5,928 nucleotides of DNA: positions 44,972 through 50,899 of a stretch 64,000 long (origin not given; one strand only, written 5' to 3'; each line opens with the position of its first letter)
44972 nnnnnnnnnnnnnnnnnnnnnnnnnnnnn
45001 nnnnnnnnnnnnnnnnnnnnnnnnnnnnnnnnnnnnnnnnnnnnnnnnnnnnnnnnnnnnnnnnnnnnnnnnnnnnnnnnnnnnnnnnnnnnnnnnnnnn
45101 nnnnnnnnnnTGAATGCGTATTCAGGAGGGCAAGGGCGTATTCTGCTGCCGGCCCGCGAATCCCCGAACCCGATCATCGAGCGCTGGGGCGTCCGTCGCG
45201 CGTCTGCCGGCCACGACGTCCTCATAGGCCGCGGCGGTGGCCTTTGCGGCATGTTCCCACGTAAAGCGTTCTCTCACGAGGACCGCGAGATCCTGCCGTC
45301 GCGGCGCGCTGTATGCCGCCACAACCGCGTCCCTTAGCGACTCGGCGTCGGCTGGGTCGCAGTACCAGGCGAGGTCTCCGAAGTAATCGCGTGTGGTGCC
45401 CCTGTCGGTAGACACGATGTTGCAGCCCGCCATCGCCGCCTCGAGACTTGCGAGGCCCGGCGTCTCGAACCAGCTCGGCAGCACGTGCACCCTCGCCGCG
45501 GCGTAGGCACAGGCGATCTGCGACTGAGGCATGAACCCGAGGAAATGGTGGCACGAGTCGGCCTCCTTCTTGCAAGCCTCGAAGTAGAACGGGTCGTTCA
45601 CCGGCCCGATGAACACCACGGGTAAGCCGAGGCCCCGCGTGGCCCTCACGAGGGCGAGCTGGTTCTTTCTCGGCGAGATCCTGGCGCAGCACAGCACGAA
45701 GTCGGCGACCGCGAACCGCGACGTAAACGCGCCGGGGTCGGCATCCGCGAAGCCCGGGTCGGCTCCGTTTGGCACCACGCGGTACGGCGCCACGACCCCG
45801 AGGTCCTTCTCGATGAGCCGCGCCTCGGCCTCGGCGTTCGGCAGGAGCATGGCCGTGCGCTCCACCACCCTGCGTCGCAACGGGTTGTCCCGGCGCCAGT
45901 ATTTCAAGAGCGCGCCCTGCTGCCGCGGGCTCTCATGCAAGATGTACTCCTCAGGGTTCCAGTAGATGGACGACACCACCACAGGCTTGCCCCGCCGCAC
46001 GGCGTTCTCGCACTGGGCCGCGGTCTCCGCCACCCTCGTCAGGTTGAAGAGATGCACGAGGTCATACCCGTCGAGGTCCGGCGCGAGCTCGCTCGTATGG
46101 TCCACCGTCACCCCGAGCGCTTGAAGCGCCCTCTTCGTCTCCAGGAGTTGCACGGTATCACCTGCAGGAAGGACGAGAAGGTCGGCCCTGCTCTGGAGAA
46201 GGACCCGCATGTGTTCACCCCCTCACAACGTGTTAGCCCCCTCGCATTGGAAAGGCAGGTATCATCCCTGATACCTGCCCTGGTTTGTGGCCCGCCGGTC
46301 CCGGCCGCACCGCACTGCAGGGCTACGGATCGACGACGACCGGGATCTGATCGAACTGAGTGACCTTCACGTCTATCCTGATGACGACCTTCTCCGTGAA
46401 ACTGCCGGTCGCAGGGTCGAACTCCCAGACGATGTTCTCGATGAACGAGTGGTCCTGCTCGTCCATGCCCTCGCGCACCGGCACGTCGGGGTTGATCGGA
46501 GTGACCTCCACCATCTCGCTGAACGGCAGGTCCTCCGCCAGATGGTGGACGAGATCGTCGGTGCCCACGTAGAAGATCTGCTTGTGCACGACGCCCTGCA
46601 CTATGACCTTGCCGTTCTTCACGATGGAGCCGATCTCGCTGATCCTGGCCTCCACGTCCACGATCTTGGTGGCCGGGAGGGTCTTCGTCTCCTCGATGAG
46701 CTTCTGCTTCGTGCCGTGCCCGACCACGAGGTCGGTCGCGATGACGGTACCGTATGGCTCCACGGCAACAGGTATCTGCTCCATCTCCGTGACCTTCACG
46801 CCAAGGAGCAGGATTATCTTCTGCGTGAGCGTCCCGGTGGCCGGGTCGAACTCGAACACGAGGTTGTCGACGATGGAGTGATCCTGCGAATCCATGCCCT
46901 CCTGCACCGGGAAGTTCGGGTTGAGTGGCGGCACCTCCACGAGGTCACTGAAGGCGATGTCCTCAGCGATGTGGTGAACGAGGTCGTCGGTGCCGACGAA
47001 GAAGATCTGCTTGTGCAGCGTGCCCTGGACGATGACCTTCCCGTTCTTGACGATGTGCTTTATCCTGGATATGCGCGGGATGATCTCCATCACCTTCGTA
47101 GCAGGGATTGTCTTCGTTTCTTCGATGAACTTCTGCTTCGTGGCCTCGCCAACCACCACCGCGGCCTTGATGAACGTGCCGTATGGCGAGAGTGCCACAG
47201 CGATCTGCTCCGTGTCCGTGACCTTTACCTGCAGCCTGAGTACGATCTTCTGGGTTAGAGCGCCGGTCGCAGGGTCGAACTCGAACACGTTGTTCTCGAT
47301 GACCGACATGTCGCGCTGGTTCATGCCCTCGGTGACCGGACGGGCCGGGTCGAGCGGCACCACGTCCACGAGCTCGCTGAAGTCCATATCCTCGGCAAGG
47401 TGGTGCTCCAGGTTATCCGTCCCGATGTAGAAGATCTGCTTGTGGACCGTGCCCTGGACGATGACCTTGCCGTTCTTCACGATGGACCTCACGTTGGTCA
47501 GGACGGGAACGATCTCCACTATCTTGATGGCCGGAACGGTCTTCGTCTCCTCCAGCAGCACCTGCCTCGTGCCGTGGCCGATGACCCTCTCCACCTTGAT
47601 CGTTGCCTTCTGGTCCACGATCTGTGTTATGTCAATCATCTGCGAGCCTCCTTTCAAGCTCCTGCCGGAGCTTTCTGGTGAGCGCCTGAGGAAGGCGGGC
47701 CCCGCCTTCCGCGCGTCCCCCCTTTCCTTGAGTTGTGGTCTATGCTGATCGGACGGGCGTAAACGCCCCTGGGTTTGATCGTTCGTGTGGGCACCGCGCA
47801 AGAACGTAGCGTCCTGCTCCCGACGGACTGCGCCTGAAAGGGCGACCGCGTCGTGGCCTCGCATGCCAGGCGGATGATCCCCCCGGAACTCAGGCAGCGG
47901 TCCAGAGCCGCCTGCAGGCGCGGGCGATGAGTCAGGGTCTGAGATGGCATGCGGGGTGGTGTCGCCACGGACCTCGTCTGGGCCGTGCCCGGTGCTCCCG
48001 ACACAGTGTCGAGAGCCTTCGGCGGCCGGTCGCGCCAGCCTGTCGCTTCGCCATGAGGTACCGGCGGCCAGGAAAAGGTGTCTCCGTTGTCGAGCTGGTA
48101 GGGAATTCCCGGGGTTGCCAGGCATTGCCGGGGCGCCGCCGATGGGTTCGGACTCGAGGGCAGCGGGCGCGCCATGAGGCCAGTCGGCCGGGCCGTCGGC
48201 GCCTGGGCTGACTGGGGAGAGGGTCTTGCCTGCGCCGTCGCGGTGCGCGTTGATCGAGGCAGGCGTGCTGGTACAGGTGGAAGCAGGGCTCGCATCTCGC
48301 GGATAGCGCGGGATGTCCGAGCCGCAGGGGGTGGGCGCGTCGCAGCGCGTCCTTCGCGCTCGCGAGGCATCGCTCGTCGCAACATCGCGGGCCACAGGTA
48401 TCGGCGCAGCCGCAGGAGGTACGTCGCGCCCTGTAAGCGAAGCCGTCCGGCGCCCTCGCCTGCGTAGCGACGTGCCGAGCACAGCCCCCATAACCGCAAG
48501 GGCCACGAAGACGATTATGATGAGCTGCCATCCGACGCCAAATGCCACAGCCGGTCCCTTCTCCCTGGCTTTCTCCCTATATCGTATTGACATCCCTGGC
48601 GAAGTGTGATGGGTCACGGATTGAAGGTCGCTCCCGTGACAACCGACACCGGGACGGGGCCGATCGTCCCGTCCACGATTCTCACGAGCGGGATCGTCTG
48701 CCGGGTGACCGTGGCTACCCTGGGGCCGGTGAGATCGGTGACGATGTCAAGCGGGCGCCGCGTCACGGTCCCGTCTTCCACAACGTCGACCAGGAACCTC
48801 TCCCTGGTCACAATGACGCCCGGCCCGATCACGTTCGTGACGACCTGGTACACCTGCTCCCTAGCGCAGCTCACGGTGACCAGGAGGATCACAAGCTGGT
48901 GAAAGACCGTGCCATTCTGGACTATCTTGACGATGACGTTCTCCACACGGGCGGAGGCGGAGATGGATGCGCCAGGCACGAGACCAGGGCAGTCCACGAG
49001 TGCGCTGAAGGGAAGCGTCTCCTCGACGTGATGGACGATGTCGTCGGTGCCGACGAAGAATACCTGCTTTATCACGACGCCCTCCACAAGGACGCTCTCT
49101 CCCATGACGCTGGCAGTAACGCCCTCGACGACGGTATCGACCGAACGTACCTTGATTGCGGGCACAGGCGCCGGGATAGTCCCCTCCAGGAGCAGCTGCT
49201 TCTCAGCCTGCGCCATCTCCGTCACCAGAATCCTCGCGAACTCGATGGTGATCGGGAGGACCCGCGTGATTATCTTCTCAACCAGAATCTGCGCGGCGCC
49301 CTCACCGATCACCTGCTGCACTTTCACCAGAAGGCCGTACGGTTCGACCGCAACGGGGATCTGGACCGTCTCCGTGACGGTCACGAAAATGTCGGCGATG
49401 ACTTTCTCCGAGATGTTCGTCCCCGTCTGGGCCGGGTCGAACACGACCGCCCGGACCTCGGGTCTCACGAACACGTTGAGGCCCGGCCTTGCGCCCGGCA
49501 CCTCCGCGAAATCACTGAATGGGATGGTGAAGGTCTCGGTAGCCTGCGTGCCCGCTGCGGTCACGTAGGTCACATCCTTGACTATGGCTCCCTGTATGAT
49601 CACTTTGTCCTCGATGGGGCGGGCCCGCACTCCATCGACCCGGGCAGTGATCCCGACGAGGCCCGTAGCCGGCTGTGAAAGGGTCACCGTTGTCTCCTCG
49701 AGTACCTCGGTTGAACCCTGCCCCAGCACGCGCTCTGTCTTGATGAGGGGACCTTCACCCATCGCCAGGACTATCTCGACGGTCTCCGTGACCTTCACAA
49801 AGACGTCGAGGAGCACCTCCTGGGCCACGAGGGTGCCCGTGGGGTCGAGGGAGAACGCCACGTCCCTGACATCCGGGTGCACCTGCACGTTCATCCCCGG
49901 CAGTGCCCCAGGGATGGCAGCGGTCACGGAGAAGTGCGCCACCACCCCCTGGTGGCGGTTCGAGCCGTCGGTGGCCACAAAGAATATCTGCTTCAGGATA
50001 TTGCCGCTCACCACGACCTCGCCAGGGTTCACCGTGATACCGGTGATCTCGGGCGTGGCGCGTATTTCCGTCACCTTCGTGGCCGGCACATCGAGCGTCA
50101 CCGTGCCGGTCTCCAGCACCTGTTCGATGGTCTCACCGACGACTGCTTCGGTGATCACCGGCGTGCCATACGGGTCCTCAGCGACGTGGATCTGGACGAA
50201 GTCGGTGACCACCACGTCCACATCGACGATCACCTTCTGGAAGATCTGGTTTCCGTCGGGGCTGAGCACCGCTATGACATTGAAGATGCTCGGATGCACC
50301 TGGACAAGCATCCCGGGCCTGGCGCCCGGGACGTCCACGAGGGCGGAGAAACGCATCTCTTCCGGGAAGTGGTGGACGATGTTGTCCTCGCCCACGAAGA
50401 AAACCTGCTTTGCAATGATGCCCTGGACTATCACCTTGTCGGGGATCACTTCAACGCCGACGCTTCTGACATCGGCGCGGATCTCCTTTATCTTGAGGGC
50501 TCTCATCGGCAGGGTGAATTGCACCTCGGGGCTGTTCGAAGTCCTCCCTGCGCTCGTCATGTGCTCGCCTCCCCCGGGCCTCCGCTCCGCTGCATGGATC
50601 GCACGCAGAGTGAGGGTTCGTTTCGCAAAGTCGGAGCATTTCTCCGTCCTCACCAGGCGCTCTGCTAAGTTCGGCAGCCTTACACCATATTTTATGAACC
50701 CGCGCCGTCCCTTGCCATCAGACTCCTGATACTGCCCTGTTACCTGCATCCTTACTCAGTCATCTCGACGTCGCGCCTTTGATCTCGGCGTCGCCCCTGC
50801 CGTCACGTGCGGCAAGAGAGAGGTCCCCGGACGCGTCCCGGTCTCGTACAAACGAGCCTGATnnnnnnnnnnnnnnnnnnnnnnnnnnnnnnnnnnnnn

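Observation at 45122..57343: Glycosyltransferase cluster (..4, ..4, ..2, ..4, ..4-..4 fusion) interleaved with DUF3794 genes and near GDP-sugar synthesis genes: candidate spore-surface glycan locus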

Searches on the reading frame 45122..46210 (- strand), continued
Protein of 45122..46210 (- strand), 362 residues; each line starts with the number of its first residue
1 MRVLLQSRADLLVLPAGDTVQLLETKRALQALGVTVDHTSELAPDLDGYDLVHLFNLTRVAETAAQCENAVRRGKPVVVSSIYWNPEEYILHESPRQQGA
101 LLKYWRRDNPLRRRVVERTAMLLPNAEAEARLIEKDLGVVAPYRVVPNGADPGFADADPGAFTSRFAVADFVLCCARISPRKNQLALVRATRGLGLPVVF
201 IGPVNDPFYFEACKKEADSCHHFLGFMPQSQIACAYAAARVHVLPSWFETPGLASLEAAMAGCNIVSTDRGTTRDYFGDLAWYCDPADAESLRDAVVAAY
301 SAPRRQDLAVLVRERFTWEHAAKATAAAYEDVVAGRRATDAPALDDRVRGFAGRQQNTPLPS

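Call 60: search_protein_families(library=ncbifam, proteins=[L028:7962-9983:+, L024:7952-10000:+], max_evalue=1)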
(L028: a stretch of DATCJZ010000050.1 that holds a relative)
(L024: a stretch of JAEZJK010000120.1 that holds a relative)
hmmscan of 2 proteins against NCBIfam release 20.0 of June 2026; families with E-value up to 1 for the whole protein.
L028:7962-9983:+ (673 aa): 0 families

L024:7952-10000:+ (682 aa): 0 families

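Call 61: search_protein_families(library=pfam, proteins=[L028:7962-9983:+, L024:7952-10000:+], max_evalue=1)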
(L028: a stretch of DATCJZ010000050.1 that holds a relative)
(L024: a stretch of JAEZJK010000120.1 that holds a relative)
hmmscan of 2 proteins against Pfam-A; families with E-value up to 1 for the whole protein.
L028:7962-9983:+ (673 aa): 0 families

L024:7952-10000:+ (682 aa): 0 families

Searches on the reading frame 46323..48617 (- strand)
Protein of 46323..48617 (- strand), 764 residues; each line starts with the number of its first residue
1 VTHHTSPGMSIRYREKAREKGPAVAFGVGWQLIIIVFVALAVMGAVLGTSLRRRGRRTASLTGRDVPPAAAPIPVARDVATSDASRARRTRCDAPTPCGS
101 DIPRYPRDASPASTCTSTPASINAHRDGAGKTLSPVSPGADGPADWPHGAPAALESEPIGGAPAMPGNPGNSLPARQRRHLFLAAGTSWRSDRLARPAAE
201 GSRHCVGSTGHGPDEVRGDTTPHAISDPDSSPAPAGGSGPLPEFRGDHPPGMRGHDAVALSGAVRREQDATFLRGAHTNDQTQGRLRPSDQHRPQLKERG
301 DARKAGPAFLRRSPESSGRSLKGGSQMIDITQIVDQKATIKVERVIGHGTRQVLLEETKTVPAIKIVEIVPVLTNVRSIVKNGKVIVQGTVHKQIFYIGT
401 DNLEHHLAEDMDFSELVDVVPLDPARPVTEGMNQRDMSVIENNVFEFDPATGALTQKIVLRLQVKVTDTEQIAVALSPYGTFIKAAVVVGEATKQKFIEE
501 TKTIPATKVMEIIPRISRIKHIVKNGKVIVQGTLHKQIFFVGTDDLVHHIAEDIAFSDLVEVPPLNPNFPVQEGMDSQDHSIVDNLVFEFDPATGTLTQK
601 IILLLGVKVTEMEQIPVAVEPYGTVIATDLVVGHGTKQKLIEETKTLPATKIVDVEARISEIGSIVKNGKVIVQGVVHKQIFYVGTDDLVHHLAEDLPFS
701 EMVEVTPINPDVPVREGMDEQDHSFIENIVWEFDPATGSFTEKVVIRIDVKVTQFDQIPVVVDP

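Call 4: search_protein_families(library=pfam, proteins=[window:46323-48617:-], max_evalue=0.01)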
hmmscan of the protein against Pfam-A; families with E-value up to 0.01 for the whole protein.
window:46323-48617:- (764 aa): 3 families
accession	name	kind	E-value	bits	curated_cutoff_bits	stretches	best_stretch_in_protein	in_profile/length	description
PF12673.12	SipL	-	1.8e-23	83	23.6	3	650-711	3-61/78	SipL, SPOCS domain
PF11178.13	DUF2963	-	0.0086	15.9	22.6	0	587-601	11-25/52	Protein of unknown function (DUF2963)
PF03090.23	Replicase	-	0.0095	16.5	26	0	543-573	86-116/130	Replicase family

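Call 6: search_protein_families(library=ncbifam, proteins=[window:46323-48617:-], max_evalue=0.001)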
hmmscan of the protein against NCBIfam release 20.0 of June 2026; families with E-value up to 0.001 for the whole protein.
window:46323-48617:- (764 aa): 0 families

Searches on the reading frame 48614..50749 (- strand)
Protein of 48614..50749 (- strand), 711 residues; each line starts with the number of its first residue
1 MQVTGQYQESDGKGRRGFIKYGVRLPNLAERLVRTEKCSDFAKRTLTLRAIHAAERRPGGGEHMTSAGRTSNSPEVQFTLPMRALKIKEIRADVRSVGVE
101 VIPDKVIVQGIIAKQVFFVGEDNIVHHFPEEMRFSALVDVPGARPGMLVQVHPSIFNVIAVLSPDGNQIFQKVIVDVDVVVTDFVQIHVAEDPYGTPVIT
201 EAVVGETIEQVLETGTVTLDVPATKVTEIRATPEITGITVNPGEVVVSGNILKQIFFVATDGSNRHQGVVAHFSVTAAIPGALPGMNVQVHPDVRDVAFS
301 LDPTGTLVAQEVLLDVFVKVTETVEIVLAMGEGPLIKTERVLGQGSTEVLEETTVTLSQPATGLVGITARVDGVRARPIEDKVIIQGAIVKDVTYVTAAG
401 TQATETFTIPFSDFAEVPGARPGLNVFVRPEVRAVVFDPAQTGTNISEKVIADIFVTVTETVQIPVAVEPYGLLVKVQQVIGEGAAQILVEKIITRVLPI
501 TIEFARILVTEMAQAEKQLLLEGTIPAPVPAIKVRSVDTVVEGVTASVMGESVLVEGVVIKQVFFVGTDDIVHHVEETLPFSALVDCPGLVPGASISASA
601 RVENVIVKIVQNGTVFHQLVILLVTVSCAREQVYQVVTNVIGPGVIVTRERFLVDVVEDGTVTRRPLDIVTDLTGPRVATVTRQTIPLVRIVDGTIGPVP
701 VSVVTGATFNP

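Call 4: search_protein_families(library=pfam, proteins=[window:48614-50749:-], max_evalue=0.01)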
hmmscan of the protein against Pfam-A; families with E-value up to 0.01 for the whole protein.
window:48614-50749:- (711 aa): 1 family
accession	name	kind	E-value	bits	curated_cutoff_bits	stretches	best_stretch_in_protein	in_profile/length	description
PF12673.12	SipL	-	7.6e-46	154.7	23.6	4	85-155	3-70/78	SipL, SPOCS domain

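Call 6: search_protein_families(library=ncbifam, proteins=[window:48614-50749:-], max_evalue=0.001)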
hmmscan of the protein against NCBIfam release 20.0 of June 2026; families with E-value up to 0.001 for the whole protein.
window:48614-50749:- (711 aa): 1 family
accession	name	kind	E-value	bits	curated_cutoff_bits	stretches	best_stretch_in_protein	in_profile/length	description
NF045794.1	CsxC_fam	subfamily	0.00024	21.2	135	0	341-422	5-101/203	CsxC family protein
